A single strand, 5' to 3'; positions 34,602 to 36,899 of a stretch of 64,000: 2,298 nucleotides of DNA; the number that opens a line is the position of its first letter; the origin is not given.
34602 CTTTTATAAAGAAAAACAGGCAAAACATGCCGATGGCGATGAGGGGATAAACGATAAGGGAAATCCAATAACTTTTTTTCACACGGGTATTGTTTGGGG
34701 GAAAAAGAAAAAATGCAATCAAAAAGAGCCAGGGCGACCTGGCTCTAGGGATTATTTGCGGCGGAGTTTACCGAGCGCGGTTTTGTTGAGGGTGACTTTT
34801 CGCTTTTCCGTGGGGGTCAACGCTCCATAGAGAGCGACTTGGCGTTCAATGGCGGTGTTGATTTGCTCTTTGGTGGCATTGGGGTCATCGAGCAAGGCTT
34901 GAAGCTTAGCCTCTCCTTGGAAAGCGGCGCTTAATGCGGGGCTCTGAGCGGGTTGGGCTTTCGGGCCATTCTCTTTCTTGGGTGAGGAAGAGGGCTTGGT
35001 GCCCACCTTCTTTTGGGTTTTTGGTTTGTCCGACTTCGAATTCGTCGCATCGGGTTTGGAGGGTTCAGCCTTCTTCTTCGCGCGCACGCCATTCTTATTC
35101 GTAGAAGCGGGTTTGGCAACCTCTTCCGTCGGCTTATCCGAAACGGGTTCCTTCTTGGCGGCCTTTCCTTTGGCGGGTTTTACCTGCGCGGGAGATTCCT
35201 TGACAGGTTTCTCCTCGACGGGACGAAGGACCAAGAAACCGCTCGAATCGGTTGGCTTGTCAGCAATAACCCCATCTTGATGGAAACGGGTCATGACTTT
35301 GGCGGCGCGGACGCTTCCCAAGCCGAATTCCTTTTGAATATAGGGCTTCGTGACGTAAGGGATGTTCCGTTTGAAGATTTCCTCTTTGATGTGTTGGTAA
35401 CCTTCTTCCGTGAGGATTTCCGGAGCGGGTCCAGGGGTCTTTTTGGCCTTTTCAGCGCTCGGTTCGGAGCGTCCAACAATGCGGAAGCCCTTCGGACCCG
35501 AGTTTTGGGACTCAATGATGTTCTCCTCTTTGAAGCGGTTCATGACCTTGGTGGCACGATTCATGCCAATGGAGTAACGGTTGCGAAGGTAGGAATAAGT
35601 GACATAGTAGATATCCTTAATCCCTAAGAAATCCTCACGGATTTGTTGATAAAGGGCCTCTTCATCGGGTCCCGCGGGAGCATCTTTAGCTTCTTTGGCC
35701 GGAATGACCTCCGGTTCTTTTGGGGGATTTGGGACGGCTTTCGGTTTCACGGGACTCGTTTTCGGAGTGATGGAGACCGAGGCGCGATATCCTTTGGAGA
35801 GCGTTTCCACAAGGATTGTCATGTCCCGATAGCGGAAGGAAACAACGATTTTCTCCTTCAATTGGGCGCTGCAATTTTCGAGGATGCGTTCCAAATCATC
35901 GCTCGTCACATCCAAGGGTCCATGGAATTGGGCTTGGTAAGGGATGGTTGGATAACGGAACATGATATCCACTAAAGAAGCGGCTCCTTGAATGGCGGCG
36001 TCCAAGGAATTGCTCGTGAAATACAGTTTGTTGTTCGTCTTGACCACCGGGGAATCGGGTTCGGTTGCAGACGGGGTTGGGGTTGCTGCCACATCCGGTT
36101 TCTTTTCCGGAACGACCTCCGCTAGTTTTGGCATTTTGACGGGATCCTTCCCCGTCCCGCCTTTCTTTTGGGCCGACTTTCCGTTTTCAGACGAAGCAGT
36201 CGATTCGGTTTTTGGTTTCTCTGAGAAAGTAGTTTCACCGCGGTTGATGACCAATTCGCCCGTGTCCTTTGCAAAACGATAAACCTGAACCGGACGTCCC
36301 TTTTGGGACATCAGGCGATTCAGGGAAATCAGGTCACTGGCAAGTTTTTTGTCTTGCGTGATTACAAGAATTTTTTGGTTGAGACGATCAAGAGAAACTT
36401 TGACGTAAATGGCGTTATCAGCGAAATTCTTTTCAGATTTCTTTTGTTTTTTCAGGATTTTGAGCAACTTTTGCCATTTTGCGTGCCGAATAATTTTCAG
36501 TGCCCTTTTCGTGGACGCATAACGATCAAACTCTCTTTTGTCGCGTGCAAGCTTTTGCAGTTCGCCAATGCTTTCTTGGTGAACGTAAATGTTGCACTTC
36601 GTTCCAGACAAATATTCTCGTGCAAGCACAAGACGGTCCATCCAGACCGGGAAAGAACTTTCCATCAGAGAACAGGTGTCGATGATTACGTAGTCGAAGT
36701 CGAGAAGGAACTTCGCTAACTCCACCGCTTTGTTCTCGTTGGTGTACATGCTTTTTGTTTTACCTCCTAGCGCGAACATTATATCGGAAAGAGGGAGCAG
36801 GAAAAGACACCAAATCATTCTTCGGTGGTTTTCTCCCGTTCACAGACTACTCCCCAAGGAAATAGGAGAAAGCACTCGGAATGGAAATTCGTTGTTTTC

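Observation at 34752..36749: Orphan protein joining a PIN-like nuclease domain to two motor-less FtsK-gamma-type winged helices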

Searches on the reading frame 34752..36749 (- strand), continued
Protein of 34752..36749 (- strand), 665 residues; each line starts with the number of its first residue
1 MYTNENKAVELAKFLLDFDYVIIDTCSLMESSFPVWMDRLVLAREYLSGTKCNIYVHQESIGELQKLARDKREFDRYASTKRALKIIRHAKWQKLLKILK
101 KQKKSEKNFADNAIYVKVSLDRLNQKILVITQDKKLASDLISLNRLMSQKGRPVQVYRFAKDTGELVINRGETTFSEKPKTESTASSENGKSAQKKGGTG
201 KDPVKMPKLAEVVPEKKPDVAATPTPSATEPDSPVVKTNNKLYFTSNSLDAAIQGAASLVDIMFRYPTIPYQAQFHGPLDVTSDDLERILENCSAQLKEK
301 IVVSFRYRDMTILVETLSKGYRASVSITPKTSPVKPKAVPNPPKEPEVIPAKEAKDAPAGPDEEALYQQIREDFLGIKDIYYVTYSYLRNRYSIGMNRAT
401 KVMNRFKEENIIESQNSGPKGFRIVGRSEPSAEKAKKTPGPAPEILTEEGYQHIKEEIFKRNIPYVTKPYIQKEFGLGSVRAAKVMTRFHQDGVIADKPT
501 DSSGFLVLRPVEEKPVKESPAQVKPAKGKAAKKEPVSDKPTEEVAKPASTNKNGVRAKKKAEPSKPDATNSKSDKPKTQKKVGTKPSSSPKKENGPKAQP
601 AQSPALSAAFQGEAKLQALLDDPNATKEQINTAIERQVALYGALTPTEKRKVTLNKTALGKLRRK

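Call 27: fold_search(model_id=the predicted structure, library=pdb)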
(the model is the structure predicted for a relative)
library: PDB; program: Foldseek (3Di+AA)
matches with E <= 10: 1510; with E <= 0.001: 4
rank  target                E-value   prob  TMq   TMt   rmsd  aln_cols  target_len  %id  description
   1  5f4h_B                1.5e-04  1.00  0.15  0.22  16.8       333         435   10  Archael RuvB-like Holiday junction helicase (released 2016-12-21)
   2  5f4h_A                2.5e-04  1.00  0.15  0.21  16.1       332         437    8  Archael RuvB-like Holiday junction helicase (released 2016-12-21)
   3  5yz4                  6.2e-04  1.00  0.15  0.65   4.2       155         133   19  Structure of the PIN domain endonuclease Utp24 (released 2018-12-19)
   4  5yww                  6.2e-04  1.00  0.14  0.19  16.9       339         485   10  Archael RuvB-like Holiday junction helicase (released 2018-06-13)
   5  8cli_A                1.1e-03  0.99  0.09  0.11  26.4       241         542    9  TFIIIC TauB-DNA monomer (released 2023-06-21)
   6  5f4h_C                1.2e-03  1.00  0.15  0.22  16.1       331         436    9  Archael RuvB-like Holiday junction helicase (released 2016-12-21)
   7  2hww_B                2.0e-03  1.00  0.16  0.61   4.0       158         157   16  Structure of PIN domain of human SMG6 (released 2006-11-14)
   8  8iue_P                2.4e-03  1.00  0.09  0.18  13.9       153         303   13  RNA polymerase III pre-initiation complex melting complex 1 (released 2023-05-24)
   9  3i8o                  4.1e-03  1.00  0.15  0.55   7.0       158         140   18  A domain of a functionally unknown protein from Methanocaldococcus jannaschii DSM 2661. (released 2009-07-21)
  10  2hwx                  4.6e-03  1.00  0.16  0.58   4.3       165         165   14  Structure of human SMG6 E1282C PIN domain mutant. (released 2006-11-14)
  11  3ix7_B                4.9e-03  1.00  0.14  0.52   5.4       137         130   15  Crystal structure of a domain of functionally unknown protein from Thermus thermophilus HB8 (released 2009-09-22)
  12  2hww_A                5.8e-03  1.00  0.16  0.60   4.1       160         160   17  Structure of PIN domain of human SMG6 (released 2006-11-14)
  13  2dok_B                6.1e-03  1.00  0.16  0.57   4.6       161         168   15  Crystal structure of the PIN domain of human EST1A (released 2007-05-01)
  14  3ix7_A                6.1e-03  1.00  0.14  0.54   5.4       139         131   17  Crystal structure of a domain of functionally unknown protein from Thermus thermophilus HB8 (released 2009-09-22)
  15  1lva                  6.1e-03  0.96  0.09  0.19  22.7       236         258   10  Crystal structure of a C-terminal fragment of Moorella thermoacetica elongation factor SelB (released 2002-08-21)
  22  2hww_C                2.5e-02  1.00  0.15  0.64   4.3       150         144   15  Structure of PIN domain of human SMG6 (released 2006-11-14)
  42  2j5p_MODEL_1_A        7.6e-02  1.00  0.08  0.58   4.2        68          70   16  E. coli FtsK gamma domain (released 2006-10-04)
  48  2ve8_D                9.5e-02  1.00  0.09  0.69   4.0        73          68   16  Xray structure of FtsK gamma domain (P. aeruginosa) (released 2008-09-09)
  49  2ve8_G                9.5e-02  1.00  0.08  0.66   3.2        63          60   13  Xray structure of FtsK gamma domain (P. aeruginosa) (released 2008-09-09)
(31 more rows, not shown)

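Call 33: find_related_loci(query=A1, collection=genome_contigs, flank=6000)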
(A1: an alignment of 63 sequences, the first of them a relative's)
Query A1 (665 aa) in genome_contigs; peptide patterns used: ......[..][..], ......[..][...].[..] (x = any residue, [..] = any of these).
148 stretches matched a pattern; 120 encode a relative of the query (tblastn E <= 1e-3); the best 80 are kept; 80 distinct loci.
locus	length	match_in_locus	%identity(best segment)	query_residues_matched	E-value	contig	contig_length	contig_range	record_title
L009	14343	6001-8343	38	1-665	5e-130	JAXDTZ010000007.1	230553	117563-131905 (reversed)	MAG: Candidatus Enteromonas sp. isolate SUG2459 k141_4117085, whole genome shotgun sequence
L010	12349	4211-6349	36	1-664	7e-99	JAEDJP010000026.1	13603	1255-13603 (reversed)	MAG: Bacilli bacterium isolate MAG191 NODE_4696_length_13603_cov_5.282108, whole genome shotgun sequence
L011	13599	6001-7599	34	1-568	9e-65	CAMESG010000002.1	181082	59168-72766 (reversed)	MAG: uncultured Mollicutes bacterium isolate SRR11489785_bin.2_metaWRAP_v1.3_MAG genome assembly, contig: ERZ11466792.22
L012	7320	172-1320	37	1-327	2e-59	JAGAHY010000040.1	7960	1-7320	MAG: Bacilli bacterium isolate RGIG8459 Water_deer_Abomasum.Co__c115907, whole genome shotgun sequence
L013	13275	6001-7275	35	1-359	3e-56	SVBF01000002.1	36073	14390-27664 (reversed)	MAG: Erysipelotrichaceae bacterium isolate SIG221 k141_84041, whole genome shotgun sequence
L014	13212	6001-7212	61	1-336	5e-56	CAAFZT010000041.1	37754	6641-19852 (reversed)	MAG TPA_asm: Bacilli bacterium, isolate HGM10921, WGS project CAAFZT010000000 data, contig: SRS475990_118_k119_190451, w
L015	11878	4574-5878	61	1-358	5e-56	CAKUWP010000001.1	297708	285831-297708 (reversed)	MAG: uncultured Bacilli bacterium isolate REFINED_METABAT215_TOP10_CONTIGS_1500_ASSEMBLY_K77_MERGED__Nepal_MoBio_Fiber-H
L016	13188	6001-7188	61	1-328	5e-56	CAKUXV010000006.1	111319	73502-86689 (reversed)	MAG: uncultured Bacilli bacterium isolate REFINED_METABAT215_TOP10_CONTIGS_1500_ASSEMBLY_K77_MERGED__Hadza_MoBio_hadza-I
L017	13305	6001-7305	41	1-358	2e-73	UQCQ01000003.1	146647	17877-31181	uncultured Mollicutes bacterium isolate UMGS153 genome assembly, contig: NODE_33_length_146647_cov_6.356193, whole genom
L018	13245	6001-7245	55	1-347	7e-53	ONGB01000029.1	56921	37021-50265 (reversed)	uncultured Erysipelotrichaceae bacterium isolate RUG275 genome assembly, contig: scaffold_2425, whole genome shotgun seq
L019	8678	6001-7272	49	1-336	2e-48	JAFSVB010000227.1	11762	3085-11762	MAG: Bacilli bacterium isolate RGIG3500 Goat_Rumen.Co__c2852562, whole genome shotgun sequence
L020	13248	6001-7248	35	1-345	6e-56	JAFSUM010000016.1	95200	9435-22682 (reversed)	MAG: Bacilli bacterium isolate RGIG3485 Goat_Rumen.Co__c775253, whole genome shotgun sequence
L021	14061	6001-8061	53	1-659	1e-45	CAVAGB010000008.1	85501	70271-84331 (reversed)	Erysipelotrichaceae bacterium isolate H07605-L1_cleanbin_000011 genome assembly, contig: Spades_H07605-L1_contig_88, who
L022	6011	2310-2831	52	1-177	7e-46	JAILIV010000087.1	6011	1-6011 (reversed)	MAG: Bacilli bacterium isolate RUI159 k141_2651469_flag=0_multi=33.9438_len=6011, whole genome shotgun sequence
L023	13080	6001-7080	49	1-293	6e-45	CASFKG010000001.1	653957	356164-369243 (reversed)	uncultured bacterium isolate A73_L2_314314_idba_bin.126 genome assembly, contig: A73_L2_314314_idba_bin.126.fa_scaffold_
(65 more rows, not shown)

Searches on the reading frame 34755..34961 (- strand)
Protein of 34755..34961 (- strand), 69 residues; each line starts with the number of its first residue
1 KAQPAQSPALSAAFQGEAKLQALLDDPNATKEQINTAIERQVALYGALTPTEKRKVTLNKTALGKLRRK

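Call 48: search_solved_structures(query=A4, max_evalue=10, show_alignments=1)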
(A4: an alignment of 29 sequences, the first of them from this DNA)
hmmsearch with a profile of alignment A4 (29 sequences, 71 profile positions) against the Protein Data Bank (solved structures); distinct sequences matched with E-value up to 10: 7.
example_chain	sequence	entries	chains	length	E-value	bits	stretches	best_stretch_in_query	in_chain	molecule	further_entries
4v90_B2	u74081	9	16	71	0.037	17.1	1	29-54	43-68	50S RIBOSOMAL PROTEIN L29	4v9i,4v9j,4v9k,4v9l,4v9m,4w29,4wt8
4zer_12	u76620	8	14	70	0.038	17.1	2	29-54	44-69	50S ribosomal protein L29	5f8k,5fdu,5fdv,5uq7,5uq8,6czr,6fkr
10px_12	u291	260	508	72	0.038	17.1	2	29-54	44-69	50S ribosomal protein L29 | 50S ribosomal protein L28 | Large ribosomal subunit protein uL29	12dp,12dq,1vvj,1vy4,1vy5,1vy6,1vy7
4v83_BY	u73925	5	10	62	0.09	15.9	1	34-57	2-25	50S ribosomal protein L29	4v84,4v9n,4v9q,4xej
4v87_AW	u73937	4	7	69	0.17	15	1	29-54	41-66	50S ribosomal protein L29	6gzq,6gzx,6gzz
4wq1_K8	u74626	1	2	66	0.22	14.6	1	29-53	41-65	50S ribosomal protein L29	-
4v4x_B1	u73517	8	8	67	0.67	13.1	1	29-54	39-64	50S ribosomal protein L29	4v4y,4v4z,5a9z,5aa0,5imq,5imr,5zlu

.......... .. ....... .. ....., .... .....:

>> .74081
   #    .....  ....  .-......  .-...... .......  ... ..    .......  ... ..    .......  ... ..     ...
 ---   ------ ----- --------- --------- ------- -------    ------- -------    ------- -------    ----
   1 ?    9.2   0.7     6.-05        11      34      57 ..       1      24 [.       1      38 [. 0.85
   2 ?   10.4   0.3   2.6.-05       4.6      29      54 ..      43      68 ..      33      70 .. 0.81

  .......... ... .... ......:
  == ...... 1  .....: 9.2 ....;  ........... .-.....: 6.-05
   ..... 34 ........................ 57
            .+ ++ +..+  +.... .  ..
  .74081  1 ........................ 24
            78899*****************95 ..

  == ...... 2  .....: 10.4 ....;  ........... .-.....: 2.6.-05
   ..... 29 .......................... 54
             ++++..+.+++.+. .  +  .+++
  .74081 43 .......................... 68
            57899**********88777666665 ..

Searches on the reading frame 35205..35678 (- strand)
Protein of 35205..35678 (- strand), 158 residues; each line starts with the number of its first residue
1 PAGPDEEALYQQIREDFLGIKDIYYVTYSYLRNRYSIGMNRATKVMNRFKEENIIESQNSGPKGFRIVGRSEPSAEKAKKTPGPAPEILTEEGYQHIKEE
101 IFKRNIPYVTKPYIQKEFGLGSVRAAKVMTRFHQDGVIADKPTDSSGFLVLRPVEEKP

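Call 64: search_dna_similar(query=window:35205-35678:-, collection=phages, mode=protein, max_evalue=0.01, max_rows=15)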
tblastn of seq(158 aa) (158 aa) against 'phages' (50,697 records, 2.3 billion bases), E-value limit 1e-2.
Records with a match: 10; places in all: 10; records where one place covers at least 80% of the query: 2.
Best place of each record, by identity: <60% 10.
By first word of the organism name: Rhodobacter 10.
By host as written in the record: Rhodobacter capsulatus YW1 10.
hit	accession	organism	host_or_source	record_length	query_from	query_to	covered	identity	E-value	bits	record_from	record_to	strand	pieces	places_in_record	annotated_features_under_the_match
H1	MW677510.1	Rhodobacter phage RcDormio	Rhodobacter capsulatus YW1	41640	8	139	84%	23.1%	2e-3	43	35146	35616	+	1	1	60: hypothetical protein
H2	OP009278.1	Rhodobacter phage RcMamaDuck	Rhodobacter capsulatus YW1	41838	8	139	84%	23.1%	3e-3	42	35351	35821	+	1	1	hypothetical protein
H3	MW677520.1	Rhodobacter phage RcOceanus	Rhodobacter capsulatus YW1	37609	26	139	72%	23.5%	2e-3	43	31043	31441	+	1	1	48: hypothetical protein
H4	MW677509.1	Rhodobacter phage RcBaka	Rhodobacter capsulatus YW1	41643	26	139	72%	23.5%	2e-3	43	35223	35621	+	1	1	61: hypothetical protein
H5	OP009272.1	Rhodobacter phage RcKai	Rhodobacter capsulatus YW1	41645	26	139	72%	23.5%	2e-3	43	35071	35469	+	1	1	hypothetical protein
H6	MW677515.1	Rhodobacter phage RcHotPocket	Rhodobacter capsulatus YW1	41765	26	139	72%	23.5%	3e-3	42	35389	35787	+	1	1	61: hypothetical protein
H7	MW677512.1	Rhodobacter phage RcFrancesLouise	Rhodobacter capsulatus YW1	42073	26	139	72%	23.5%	3e-3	42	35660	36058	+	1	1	62: hypothetical protein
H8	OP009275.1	Rhodobacter phage RcKvothe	Rhodobacter capsulatus YW1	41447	26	139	72%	23.5%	6e-3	42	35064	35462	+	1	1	hypothetical protein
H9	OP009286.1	Rhodobacter phage RcSwan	Rhodobacter capsulatus YW1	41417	26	139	72%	23.5%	6e-3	42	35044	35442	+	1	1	hypothetical protein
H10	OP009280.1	Rhodobacter phage RcMeacham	Rhodobacter capsulatus YW1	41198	26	139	72%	23.5%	7e-3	41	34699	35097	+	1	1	hypothetical protein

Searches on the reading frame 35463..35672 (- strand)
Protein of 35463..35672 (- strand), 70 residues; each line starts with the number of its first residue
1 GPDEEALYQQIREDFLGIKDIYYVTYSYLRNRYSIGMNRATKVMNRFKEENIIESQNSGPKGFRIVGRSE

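Call 54: search_solved_structures(query=A5, max_evalue=1, show_alignments=4)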
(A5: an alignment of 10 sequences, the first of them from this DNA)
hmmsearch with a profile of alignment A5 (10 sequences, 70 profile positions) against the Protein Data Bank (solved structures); distinct sequences matched with E-value up to 1: 31.
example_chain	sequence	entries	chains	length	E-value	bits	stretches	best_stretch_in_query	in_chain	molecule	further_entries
2j5p_A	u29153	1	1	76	4.6e-05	26.6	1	24-55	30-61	DNA TRANSLOCASE FTSK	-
5dcf_A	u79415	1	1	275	0.00044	23.5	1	24-55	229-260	Tyrosine recombinase XerD,DNA translocase FtsK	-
2ius_A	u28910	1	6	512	0.001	22.3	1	24-55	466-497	DNA TRANSLOCASE FTSK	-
3jbn_2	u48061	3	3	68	0.0035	20.6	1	12-54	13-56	40S ribosomal protein eS25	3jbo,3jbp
3j7a_2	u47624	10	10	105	0.0087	19.3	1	12-54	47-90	40S ribosomal protein eS25 | 40S ribosomal protein S25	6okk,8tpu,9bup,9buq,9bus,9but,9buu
5tdy_B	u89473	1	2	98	0.013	18.8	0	8-45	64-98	Flagellar motor switch protein FliG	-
5it7_Z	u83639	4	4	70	0.02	18.1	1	19-58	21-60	KLLA0B06182p | Ribosomal protein eS25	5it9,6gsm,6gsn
2j5o_A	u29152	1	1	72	0.02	18.1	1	24-58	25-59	DNA TRANSLOCASE FTSK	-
2ve8_A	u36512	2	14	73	0.021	18.1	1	24-58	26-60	DNA TRANSLOCASE FTSK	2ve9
3j80_Z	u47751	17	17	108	0.051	16.8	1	19-58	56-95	eS25 | KLLA0B06182p | 40S ribosomal protein S25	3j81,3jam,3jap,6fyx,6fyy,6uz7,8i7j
7qep_D5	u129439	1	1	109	0.054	16.8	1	3-54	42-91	40S ribosomal protein S25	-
3h0d_A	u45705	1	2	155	0.083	16.2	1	32-56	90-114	CtsR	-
9ovi_A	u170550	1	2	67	0.089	16.1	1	18-63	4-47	Conserved domain protein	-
9z72_A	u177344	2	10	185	0.22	14.8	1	23-55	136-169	MarR family transcriptional regulator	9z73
2xvc_A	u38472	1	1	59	0.23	14.8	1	19-55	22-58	ESCRT-III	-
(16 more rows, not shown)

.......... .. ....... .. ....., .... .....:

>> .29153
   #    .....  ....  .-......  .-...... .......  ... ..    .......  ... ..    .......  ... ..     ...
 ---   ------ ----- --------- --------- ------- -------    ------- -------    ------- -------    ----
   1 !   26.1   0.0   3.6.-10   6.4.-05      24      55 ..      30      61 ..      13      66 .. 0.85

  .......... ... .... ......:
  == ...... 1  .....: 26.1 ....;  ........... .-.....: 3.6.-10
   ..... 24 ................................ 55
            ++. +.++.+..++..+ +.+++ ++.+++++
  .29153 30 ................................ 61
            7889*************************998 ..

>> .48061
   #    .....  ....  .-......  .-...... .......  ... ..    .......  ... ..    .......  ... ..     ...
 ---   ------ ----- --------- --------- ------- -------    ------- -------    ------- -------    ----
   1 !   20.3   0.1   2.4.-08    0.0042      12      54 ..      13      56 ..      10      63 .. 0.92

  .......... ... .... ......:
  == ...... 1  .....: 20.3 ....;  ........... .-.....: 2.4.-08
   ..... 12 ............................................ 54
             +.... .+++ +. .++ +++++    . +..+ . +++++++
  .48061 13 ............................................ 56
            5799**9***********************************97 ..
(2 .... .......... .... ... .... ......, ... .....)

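Call 63: find_homologous_proteins(query=A5, max_evalue=0.001)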
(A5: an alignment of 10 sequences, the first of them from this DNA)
Query A5 (10 sequences): 132 candidates shared short words with the query, none scored E <= 0.001.
